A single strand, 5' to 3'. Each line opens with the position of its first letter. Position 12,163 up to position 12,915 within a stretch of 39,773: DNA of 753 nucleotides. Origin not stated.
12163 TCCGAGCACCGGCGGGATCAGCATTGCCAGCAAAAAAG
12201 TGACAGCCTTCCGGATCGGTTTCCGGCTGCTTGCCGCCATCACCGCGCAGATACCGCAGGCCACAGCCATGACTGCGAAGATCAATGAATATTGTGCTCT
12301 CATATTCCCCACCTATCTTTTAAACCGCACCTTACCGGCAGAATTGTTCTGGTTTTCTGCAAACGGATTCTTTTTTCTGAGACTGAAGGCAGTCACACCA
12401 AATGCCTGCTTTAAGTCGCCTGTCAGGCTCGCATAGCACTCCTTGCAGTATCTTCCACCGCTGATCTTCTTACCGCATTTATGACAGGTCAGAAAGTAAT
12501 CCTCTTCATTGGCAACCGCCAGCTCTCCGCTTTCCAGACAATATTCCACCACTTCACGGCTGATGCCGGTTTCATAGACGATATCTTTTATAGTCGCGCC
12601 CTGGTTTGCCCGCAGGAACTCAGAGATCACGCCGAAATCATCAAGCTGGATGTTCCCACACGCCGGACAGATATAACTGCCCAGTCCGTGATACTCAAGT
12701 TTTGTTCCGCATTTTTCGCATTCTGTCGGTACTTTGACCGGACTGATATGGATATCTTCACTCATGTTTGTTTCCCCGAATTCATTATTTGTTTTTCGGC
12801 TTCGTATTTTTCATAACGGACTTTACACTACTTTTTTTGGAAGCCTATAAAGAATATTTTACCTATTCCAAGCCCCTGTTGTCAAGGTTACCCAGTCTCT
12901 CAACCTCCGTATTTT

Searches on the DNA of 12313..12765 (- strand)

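Call 71: search_with_rna_model(model_id=R1, source=L088, filters=off, max_evalue=10, show_alignments=6)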
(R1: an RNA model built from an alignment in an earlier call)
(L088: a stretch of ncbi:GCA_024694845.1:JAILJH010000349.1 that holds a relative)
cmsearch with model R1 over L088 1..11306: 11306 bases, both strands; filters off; matches with E-value up to 10: 11.
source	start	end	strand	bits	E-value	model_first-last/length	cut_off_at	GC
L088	9934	9982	+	48.4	1.7e-10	1-48/48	no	0.31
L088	2570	2591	+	8.1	2.5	13-35/48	no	0.45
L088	701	711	+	6.8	5.5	17-27/48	no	0.18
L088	2084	2094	+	6.8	5.5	17-27/48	no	0.18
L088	4893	4940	-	6.5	6.3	1-48/48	no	0.5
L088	9526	9542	+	6.5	6.4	1-48/48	no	0.47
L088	4896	4943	+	6.4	6.7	1-48/48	no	0.52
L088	8200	8231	-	6.4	6.9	1-48/48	no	0.53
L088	2614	2651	+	6.3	7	4-42/48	no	0.39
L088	7353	7407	-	6.3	7.1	1-48/48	no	0.44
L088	523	537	+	5.9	9.2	1-48/48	no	0.47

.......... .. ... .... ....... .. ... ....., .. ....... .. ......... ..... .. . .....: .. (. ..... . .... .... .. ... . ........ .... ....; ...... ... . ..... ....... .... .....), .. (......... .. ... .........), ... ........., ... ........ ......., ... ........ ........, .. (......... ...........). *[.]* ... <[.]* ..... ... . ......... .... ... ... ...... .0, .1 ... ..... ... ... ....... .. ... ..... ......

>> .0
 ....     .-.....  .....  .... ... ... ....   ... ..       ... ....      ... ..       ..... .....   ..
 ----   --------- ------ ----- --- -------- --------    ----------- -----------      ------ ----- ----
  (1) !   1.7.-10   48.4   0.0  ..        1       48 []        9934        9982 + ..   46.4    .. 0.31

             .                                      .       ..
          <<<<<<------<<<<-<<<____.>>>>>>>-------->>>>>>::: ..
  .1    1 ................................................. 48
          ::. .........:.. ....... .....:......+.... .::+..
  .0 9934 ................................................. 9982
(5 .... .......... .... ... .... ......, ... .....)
